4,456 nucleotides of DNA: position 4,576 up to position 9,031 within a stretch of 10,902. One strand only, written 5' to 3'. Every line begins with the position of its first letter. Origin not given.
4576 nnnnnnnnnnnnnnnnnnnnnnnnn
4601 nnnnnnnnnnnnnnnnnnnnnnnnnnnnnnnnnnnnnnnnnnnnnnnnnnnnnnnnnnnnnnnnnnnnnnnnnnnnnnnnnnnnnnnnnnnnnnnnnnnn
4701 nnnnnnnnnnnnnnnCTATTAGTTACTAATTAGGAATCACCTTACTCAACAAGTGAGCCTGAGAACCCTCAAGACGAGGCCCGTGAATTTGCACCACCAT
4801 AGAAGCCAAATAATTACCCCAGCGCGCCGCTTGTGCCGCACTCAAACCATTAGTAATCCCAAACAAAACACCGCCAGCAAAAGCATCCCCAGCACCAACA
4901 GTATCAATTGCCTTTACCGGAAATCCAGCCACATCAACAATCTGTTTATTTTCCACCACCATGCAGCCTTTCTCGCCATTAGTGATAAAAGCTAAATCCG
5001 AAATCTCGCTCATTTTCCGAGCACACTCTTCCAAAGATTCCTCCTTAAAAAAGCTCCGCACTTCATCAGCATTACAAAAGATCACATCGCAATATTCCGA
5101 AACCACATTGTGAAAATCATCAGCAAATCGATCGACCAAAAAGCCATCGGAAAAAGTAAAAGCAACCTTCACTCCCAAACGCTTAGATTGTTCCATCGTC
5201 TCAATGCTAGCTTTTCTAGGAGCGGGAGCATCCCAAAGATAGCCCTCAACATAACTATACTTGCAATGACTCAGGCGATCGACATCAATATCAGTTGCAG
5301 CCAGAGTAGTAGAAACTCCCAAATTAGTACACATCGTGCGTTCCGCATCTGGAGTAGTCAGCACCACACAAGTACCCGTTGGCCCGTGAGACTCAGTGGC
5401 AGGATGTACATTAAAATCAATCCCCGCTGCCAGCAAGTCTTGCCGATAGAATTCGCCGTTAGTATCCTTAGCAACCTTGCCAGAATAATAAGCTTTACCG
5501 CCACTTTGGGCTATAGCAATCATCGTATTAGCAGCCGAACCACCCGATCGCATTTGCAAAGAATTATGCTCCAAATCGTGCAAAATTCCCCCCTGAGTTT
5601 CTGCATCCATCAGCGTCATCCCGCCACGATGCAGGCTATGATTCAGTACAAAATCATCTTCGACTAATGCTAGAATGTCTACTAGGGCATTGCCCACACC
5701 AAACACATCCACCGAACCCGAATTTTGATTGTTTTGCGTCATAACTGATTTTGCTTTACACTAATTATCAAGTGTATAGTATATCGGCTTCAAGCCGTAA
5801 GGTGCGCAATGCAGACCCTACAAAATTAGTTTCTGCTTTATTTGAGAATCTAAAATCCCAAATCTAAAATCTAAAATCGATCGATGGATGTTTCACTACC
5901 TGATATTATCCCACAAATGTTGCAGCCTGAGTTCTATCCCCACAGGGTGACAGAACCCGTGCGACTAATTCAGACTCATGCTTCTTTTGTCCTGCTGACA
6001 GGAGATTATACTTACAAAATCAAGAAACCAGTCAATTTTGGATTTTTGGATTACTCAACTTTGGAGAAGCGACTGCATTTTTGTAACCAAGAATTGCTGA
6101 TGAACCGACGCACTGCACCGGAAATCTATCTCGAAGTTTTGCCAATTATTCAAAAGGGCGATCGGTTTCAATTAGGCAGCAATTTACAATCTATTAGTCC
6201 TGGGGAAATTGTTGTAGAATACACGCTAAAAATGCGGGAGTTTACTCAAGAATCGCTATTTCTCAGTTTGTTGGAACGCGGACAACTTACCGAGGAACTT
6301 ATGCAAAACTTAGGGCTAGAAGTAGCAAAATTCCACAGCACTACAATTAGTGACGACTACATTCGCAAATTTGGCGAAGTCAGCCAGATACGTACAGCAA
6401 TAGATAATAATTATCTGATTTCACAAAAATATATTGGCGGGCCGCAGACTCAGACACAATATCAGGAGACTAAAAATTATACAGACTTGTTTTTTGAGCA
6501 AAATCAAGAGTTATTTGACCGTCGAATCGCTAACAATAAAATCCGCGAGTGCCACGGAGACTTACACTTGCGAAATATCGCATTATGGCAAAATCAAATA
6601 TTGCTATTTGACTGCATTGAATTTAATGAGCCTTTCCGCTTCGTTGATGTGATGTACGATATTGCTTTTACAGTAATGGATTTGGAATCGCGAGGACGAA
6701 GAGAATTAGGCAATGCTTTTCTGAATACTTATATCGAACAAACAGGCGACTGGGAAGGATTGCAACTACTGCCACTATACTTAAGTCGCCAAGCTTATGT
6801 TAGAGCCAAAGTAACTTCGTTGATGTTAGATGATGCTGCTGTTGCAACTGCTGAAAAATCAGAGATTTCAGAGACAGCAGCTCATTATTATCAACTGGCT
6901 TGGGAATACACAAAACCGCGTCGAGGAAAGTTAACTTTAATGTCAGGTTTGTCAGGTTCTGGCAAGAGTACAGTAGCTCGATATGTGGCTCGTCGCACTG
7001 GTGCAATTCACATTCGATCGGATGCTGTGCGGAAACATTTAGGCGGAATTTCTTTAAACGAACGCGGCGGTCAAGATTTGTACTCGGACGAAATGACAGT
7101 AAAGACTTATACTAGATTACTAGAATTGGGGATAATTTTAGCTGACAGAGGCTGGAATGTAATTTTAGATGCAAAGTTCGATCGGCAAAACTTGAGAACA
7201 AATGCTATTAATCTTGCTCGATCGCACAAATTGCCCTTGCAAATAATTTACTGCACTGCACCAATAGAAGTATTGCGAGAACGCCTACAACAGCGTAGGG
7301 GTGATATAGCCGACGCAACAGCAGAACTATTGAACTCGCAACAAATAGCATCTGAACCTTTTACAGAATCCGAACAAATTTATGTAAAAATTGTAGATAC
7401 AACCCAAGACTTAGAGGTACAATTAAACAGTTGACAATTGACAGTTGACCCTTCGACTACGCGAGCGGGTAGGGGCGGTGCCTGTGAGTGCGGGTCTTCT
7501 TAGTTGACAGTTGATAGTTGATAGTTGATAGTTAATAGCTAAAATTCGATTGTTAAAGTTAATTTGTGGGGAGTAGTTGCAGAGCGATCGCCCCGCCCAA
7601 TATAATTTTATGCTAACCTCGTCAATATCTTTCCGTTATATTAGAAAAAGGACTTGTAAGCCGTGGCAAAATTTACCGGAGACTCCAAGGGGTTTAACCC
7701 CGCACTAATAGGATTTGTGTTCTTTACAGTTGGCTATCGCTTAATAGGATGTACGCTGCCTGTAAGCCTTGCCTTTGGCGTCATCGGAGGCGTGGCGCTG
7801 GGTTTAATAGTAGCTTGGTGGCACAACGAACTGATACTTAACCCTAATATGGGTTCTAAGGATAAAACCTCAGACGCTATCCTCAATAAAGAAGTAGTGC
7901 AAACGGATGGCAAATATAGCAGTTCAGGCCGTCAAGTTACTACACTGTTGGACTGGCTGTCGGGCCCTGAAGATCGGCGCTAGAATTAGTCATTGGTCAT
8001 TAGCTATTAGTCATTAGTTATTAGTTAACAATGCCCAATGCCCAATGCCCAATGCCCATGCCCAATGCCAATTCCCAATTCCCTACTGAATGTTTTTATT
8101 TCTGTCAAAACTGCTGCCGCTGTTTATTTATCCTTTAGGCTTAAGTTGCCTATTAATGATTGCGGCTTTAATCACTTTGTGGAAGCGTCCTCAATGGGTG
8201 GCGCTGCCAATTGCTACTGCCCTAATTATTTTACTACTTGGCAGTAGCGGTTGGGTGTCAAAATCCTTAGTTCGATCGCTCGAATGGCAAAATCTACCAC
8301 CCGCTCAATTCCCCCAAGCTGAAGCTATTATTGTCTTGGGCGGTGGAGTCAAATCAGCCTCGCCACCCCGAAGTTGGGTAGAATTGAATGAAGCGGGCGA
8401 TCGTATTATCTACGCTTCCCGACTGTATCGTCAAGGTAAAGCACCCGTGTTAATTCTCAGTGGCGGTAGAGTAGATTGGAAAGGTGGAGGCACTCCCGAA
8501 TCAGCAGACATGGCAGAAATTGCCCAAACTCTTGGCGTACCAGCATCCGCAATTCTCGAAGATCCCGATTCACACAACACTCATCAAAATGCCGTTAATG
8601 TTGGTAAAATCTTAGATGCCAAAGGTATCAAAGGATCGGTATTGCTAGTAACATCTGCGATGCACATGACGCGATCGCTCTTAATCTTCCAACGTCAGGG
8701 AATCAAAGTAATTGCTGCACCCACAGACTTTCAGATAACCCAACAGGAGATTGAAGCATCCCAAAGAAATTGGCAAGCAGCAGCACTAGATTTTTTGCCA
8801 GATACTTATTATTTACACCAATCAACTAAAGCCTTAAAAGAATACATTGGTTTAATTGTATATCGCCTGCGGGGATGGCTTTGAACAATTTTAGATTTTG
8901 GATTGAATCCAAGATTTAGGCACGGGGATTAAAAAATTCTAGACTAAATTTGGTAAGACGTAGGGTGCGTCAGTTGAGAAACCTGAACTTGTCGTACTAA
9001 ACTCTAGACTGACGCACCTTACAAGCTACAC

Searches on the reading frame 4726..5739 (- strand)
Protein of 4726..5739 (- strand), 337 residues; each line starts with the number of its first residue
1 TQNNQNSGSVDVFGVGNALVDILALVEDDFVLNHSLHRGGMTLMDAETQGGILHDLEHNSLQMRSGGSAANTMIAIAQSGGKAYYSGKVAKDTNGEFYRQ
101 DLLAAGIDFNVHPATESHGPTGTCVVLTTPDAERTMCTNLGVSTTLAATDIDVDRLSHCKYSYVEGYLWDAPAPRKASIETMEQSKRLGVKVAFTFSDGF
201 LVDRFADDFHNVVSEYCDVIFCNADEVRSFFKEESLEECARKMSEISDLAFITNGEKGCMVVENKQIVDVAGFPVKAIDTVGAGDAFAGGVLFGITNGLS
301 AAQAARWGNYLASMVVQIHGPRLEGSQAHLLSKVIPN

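Call 51: search_protein_families(library=pfam, proteins=[window:4726-5739:-], max_evalue=0.001)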
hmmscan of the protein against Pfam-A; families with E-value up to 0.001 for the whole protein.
window:4726-5739:- (337 aa): 1 family
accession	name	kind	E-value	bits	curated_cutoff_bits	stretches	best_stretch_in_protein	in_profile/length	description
PF00294.29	PfkB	-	9.7e-53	179.9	25.8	1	58-322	28-296/302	pfkB family carbohydrate kinase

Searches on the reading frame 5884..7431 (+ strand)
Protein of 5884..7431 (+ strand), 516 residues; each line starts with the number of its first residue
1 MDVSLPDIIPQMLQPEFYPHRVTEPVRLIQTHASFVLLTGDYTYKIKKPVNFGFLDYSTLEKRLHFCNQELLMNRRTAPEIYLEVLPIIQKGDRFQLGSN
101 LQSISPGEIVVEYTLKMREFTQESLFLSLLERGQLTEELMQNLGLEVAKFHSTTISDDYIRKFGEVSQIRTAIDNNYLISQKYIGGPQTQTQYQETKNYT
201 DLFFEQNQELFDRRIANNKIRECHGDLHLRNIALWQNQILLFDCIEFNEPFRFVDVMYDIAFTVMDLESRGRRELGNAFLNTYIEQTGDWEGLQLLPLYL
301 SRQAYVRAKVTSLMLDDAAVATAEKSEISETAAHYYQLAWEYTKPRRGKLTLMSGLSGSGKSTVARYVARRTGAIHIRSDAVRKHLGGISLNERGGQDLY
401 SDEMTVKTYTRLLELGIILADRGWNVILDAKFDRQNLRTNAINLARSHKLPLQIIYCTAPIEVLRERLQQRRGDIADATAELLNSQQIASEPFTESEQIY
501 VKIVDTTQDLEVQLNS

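Call 10: find_encoding_contigs(protein=window:5884-7431:+, flank=10000, max_places=10)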
Protein window:5884-7431:+ (516 aa): no gene with exactly this product is on record in the collection.

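Call 51: search_protein_families(library=pfam, proteins=[window:5884-7431:+], max_evalue=0.001)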
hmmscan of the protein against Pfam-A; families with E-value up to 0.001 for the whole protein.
window:5884-7431:+ (516 aa): 6 families
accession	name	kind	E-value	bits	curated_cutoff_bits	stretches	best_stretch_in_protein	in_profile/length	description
PF13671.12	AAA_33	-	3.7e-27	95.8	27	1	350-487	1-137/143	AAA domain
PF06414.18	Zeta_toxin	-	2.9e-06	27.3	22.3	1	342-471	10-143/199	Zeta toxin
PF13207.12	AAA_17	-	3.5e-06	27.8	27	1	355-474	2-127/136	AAA domain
PF13238.12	AAA_18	-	8.3e-06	26.7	29.4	1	354-472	4-112/128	AAA domain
PF01636.29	APH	-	0.00011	22.5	23.2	1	208-295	155-238/239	Phosphotransferase enzyme family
PF01583.26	APS_kinase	-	0.00091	19.7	21.1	0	348-467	2-117/152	Adenylylsulphate kinase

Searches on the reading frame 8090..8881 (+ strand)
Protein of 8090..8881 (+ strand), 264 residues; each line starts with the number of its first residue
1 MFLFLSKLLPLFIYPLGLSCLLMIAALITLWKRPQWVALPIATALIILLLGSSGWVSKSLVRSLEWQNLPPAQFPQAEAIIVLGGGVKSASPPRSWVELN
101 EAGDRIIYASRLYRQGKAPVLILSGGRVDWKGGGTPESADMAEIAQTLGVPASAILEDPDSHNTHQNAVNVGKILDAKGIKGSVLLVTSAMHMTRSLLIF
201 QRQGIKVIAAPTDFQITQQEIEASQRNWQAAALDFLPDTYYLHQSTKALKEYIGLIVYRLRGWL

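Call 9: find_encoding_contigs(protein=window:8090-8881:+, flank=10000, max_places=10)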
Protein window:8090-8881:+ (264 aa): no gene with exactly this product is on record in the collection.

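Call 51: search_protein_families(library=pfam, proteins=[window:8090-8881:+], max_evalue=0.001)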
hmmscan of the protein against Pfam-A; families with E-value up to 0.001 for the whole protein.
window:8090-8881:+ (264 aa): 1 family
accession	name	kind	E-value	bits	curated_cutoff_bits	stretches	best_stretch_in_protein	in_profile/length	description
PF02698.23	DUF218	-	9.7e-35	119.8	27.6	1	78-254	1-133/133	DUF218 domain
